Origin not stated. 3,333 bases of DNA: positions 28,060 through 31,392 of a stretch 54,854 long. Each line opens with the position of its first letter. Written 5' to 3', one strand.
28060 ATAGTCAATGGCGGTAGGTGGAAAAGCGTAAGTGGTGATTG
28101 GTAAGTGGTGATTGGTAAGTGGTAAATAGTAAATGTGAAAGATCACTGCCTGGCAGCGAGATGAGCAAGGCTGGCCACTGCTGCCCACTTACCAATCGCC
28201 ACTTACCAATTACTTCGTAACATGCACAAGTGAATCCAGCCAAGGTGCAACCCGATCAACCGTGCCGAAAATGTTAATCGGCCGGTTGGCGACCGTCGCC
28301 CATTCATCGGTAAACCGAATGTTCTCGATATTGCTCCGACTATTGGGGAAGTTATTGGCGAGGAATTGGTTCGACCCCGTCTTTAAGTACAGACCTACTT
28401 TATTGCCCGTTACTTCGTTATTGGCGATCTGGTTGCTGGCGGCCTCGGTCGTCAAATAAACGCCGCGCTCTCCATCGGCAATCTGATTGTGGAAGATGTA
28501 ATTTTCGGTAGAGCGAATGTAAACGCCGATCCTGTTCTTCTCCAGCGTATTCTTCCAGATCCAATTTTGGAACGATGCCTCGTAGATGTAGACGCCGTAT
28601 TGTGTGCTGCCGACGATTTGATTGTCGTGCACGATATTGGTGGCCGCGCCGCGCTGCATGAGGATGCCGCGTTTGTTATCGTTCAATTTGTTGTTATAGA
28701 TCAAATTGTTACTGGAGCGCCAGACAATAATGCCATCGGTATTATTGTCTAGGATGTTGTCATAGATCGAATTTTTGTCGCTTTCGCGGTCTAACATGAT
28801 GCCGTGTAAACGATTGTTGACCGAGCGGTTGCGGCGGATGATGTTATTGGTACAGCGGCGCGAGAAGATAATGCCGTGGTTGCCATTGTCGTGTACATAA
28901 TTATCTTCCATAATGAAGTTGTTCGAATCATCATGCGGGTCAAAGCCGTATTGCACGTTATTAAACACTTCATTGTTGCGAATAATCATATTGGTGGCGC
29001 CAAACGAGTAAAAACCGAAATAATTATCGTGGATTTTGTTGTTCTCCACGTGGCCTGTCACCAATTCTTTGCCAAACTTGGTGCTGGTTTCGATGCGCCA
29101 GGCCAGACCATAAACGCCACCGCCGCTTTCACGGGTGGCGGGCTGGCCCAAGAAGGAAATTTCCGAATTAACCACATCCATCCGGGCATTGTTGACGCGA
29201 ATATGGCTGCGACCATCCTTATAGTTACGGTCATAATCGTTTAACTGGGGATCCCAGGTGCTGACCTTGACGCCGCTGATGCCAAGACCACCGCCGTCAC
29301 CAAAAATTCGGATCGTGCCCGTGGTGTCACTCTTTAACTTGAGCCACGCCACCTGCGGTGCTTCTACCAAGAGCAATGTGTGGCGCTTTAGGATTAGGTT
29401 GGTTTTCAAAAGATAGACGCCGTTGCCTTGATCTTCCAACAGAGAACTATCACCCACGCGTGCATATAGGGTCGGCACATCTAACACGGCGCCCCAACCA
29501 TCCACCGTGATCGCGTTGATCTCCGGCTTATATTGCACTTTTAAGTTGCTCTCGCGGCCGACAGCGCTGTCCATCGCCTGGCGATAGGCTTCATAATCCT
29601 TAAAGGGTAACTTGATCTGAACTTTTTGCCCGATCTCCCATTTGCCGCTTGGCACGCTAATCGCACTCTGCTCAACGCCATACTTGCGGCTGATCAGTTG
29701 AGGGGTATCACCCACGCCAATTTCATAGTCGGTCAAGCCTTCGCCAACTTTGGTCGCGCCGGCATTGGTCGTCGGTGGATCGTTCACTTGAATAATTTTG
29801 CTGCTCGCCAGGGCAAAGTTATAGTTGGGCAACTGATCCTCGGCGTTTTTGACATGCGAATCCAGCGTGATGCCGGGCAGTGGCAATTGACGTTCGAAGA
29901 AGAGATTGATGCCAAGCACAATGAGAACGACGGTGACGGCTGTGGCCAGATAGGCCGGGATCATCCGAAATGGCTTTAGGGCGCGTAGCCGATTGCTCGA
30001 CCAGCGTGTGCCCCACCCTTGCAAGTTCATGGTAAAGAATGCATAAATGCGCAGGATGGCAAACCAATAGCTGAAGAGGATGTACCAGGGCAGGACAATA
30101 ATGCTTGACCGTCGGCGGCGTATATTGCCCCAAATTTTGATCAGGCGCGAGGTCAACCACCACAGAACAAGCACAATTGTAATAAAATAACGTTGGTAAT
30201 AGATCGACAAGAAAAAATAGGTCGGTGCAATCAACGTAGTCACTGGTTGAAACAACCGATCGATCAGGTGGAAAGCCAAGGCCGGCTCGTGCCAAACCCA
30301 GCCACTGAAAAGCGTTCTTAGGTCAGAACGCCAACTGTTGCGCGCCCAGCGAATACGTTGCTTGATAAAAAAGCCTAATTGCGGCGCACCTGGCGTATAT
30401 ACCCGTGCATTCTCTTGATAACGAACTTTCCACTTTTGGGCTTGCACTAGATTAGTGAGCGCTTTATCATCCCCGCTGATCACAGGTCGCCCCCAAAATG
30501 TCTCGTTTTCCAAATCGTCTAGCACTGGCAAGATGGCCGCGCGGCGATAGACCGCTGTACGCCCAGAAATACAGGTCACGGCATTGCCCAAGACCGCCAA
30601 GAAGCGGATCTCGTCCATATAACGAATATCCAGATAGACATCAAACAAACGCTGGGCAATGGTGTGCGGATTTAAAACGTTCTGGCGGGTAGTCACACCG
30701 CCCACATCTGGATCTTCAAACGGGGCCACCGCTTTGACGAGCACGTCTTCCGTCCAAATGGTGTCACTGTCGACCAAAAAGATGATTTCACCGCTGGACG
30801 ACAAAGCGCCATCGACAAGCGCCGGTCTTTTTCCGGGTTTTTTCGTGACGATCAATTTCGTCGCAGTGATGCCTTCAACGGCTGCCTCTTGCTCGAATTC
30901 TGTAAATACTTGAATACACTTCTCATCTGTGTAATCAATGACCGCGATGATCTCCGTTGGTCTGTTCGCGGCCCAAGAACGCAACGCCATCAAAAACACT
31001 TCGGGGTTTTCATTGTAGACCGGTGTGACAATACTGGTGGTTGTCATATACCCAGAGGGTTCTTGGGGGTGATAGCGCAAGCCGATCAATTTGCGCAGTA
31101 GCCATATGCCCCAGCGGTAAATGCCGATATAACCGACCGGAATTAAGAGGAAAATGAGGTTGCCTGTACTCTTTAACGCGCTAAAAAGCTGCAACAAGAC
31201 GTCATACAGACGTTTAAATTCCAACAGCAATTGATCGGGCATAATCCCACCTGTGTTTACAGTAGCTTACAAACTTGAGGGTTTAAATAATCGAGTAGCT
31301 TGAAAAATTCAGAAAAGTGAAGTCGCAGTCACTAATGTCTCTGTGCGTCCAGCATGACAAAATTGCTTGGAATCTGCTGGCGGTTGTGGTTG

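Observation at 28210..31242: Single polypeptide fusing a HAS/NodC-type processive GT2 synthase to LysM and a mannuronan-C5-epimerase-type beta-helix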

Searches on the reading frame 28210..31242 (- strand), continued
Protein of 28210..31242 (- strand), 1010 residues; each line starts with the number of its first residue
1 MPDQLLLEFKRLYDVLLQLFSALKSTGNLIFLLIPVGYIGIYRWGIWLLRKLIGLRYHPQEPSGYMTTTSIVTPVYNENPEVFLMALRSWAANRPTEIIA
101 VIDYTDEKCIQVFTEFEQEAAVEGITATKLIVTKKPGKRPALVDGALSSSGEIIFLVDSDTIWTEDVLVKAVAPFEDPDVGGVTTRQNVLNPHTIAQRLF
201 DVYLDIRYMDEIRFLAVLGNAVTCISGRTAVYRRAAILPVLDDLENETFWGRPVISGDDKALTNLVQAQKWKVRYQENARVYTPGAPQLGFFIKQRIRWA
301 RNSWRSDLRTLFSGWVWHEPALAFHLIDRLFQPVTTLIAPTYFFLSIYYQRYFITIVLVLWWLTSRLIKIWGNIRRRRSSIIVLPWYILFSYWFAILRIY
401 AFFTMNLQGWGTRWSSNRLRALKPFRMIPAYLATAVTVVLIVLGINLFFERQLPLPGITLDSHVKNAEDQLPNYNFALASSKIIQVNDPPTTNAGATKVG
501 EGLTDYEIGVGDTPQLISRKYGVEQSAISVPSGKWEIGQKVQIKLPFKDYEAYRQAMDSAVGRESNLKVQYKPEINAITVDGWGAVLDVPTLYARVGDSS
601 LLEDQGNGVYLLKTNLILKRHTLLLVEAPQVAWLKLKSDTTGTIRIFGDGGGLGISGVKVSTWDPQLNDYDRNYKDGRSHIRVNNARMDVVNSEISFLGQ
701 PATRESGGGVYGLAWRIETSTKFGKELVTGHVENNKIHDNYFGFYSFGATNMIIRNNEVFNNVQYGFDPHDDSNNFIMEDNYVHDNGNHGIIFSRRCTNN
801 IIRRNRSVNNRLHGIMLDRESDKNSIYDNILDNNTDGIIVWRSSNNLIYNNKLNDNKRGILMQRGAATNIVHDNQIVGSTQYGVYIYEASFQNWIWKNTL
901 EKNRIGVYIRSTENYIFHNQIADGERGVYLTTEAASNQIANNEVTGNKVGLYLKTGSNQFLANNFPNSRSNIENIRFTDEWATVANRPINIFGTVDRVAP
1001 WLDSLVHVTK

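Call 99: search_protein_families(library=pfam, proteins=[L002:3989-5137:+, L002:6241-6633:+, L002:6645-7304:-, L002:7264-8043:-, L002:14001-15056:-, L002:15160-17298:-, L024:11995-13266:+, L024:14643-15974:+, L004:12131-12778:+, L004:3904-5433:+], max_evalue=0.001)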
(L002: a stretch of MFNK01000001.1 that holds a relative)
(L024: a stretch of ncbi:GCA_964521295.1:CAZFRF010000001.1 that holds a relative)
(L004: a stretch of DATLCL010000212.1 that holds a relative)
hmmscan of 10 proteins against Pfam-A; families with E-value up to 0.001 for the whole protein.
L002:3989-5137:+ (382 aa): 4 families
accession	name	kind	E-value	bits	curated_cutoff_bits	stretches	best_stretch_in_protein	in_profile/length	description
PF00534.26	Glycos_transf_1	-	2.7e-08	34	26.4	1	264-361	73-166/172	Glycosyl transferases group 1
PF20706.3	GT4-conflict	-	2.2e-06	27.3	26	1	287-333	285-330/385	Family 4 Glycosyltransferase in conflict systems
PF13439.12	Glyco_transf_4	-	3e-05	24.6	28.5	1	94-182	61-150/170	Glycosyltransferase Family 4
PF13692.12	Glyco_trans_1_4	-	9.7e-05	23.1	27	1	243-323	33-116/142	Glycosyl transferases group 1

L002:6241-6633:+ (130 aa): 5 families
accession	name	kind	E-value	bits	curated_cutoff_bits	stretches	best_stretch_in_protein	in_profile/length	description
PF01641.26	SelR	-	1.9e-53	179.8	24.9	1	16-130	1-115/116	SelR domain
PF24046.1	At4g08330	-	3.4e-05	24.3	27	0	90-116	74-100/129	At4g08330 beta-tent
PF08271.17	Zn_Ribbon_TF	-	0.00021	21.2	29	0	37-70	11-42/43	TFIIB zinc-binding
PF10058.14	Zn_ribbon_10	-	0.00076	19.6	24.2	0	84-121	12-46/54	ER junction formation factor lunapark, zinc ribbon finger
PF03226.21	Yippee-Mis18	-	0.00081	20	26.6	0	82-125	46-91/108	Yippee zinc-binding/DNA-binding /Mis18, centromere assembly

L002:6645-7304:- (219 aa): 1 family
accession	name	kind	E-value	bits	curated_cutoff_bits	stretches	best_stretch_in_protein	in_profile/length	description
PF04203.18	Sortase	-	2.2e-24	86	26.6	1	98-218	3-125/125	Sortase domain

L002:7264-8043:- (259 aa): 0 families

L002:14001-15056:- (351 aa): 1 family
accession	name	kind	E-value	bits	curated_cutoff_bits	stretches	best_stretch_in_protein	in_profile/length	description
PF00162.24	PGK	-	1e-100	337.8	27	2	9-226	1-223/379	Phosphoglycerate kinase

L002:15160-17298:- (712 aa): 8 families
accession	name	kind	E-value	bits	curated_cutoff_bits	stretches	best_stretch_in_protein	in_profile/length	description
PF13290.12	CHB_HEX_C_1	-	4.1e-17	62.3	22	1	422-489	1-65/67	Chitobiase/beta-hexosaminidase C-terminal domain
PF13287.12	Fn3_assoc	-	2.9e-14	53.4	23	1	442-493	10-58/59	Fn3 associated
PF16656.11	Pur_ac_phosph_N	-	3e-10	41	30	1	504-594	7-92/93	Purple acid Phosphatase, N-terminal domain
PF12245.14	Big_3_2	-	2.4e-08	34.6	23.3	0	253-292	81-120/122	Bacterial Ig-like domain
PF19077.6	Big_13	-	8.2e-08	33.1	27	1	365-412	55-102/102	Bacterial Ig-like domain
PF13750.12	Big_3_3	-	1.4e-05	25.3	27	0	374-426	5-54/157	Bacterial Ig-like domain (group 3)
PF00041.27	fn3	-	6.1e-05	23.6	25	1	502-580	5-68/84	Fibronectin type III domain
PF07495.19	Y_Y_Y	-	0.00035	20.8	26.6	0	129-158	32-61/65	Y_Y_Y domain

L024:11995-13266:+ (423 aa): 2 families
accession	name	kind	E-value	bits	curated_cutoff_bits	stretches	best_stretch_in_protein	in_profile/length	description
PF07602.17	DUF1565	-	5.4e-05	23.1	20.3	1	96-310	2-214/257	Protein of unknown function (DUF1565)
PF13229.12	Beta_helix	-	7.4e-05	22.9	25.9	0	287-409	31-145/158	Right handed beta helix region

L024:14643-15974:+ (443 aa): 0 families

L004:12131-12778:+ (215 aa): 0 families

L004:3904-5433:+ (509 aa): 2 families
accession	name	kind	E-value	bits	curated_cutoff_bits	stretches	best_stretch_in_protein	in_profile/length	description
PF00501.34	AMP-binding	-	5.4e-73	246.4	29.9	1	14-371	8-384/384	AMP-binding enzyme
PF13193.12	AMP-binding_C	-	5.6e-22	78.9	24.5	1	421-496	1-76/76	AMP-binding enzyme C-terminal domain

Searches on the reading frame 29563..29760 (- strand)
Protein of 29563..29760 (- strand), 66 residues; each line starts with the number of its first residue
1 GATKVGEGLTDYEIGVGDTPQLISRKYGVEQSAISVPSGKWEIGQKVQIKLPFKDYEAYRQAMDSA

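Call 39: search_protein_families(library=pfam, proteins=[window:29563-29760:-], max_evalue=10)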
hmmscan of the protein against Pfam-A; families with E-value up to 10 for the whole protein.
seq(66 aa): 1 family
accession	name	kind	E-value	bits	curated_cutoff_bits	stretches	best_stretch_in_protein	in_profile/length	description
PF01476.26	LysM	-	0.047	14.1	20.9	1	12-34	1-23/43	LysM domain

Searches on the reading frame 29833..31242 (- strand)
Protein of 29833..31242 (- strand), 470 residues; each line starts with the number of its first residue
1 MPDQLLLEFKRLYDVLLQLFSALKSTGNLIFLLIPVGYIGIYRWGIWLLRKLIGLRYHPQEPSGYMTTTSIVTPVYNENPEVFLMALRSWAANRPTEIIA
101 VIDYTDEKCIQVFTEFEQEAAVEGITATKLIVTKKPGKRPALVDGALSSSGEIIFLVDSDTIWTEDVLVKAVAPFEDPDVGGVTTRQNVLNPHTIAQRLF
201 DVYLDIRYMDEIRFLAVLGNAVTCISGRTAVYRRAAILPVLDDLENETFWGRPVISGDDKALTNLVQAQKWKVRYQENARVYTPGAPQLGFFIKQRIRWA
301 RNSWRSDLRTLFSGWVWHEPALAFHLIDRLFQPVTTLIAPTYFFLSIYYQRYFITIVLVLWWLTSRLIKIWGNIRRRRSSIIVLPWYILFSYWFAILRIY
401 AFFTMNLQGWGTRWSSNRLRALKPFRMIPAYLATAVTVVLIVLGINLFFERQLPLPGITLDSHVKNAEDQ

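Call 98: search_solved_structures(query=window:29833-31242:-, max_evalue=1e-8, show_alignments=3)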
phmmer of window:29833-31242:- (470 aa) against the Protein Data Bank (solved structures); distinct sequences matched with E-value up to 1e-8: 5.
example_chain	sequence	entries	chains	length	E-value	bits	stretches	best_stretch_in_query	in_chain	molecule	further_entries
8smm_A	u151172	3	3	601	3.8e-15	59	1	136-417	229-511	Hyaluronan synthase 1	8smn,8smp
7sp7_A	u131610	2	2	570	1.4e-14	57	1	131-418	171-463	Hyaluronan synthase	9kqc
8snc_A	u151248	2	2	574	2e-14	56.6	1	131-418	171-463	Hyaluronan synthase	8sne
7sp6_A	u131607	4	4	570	7.2e-14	54.7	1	131-418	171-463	Hyaluronan synthase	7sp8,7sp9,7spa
8snd_A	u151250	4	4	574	9.8e-14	54.3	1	131-418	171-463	Hyaluronan synthase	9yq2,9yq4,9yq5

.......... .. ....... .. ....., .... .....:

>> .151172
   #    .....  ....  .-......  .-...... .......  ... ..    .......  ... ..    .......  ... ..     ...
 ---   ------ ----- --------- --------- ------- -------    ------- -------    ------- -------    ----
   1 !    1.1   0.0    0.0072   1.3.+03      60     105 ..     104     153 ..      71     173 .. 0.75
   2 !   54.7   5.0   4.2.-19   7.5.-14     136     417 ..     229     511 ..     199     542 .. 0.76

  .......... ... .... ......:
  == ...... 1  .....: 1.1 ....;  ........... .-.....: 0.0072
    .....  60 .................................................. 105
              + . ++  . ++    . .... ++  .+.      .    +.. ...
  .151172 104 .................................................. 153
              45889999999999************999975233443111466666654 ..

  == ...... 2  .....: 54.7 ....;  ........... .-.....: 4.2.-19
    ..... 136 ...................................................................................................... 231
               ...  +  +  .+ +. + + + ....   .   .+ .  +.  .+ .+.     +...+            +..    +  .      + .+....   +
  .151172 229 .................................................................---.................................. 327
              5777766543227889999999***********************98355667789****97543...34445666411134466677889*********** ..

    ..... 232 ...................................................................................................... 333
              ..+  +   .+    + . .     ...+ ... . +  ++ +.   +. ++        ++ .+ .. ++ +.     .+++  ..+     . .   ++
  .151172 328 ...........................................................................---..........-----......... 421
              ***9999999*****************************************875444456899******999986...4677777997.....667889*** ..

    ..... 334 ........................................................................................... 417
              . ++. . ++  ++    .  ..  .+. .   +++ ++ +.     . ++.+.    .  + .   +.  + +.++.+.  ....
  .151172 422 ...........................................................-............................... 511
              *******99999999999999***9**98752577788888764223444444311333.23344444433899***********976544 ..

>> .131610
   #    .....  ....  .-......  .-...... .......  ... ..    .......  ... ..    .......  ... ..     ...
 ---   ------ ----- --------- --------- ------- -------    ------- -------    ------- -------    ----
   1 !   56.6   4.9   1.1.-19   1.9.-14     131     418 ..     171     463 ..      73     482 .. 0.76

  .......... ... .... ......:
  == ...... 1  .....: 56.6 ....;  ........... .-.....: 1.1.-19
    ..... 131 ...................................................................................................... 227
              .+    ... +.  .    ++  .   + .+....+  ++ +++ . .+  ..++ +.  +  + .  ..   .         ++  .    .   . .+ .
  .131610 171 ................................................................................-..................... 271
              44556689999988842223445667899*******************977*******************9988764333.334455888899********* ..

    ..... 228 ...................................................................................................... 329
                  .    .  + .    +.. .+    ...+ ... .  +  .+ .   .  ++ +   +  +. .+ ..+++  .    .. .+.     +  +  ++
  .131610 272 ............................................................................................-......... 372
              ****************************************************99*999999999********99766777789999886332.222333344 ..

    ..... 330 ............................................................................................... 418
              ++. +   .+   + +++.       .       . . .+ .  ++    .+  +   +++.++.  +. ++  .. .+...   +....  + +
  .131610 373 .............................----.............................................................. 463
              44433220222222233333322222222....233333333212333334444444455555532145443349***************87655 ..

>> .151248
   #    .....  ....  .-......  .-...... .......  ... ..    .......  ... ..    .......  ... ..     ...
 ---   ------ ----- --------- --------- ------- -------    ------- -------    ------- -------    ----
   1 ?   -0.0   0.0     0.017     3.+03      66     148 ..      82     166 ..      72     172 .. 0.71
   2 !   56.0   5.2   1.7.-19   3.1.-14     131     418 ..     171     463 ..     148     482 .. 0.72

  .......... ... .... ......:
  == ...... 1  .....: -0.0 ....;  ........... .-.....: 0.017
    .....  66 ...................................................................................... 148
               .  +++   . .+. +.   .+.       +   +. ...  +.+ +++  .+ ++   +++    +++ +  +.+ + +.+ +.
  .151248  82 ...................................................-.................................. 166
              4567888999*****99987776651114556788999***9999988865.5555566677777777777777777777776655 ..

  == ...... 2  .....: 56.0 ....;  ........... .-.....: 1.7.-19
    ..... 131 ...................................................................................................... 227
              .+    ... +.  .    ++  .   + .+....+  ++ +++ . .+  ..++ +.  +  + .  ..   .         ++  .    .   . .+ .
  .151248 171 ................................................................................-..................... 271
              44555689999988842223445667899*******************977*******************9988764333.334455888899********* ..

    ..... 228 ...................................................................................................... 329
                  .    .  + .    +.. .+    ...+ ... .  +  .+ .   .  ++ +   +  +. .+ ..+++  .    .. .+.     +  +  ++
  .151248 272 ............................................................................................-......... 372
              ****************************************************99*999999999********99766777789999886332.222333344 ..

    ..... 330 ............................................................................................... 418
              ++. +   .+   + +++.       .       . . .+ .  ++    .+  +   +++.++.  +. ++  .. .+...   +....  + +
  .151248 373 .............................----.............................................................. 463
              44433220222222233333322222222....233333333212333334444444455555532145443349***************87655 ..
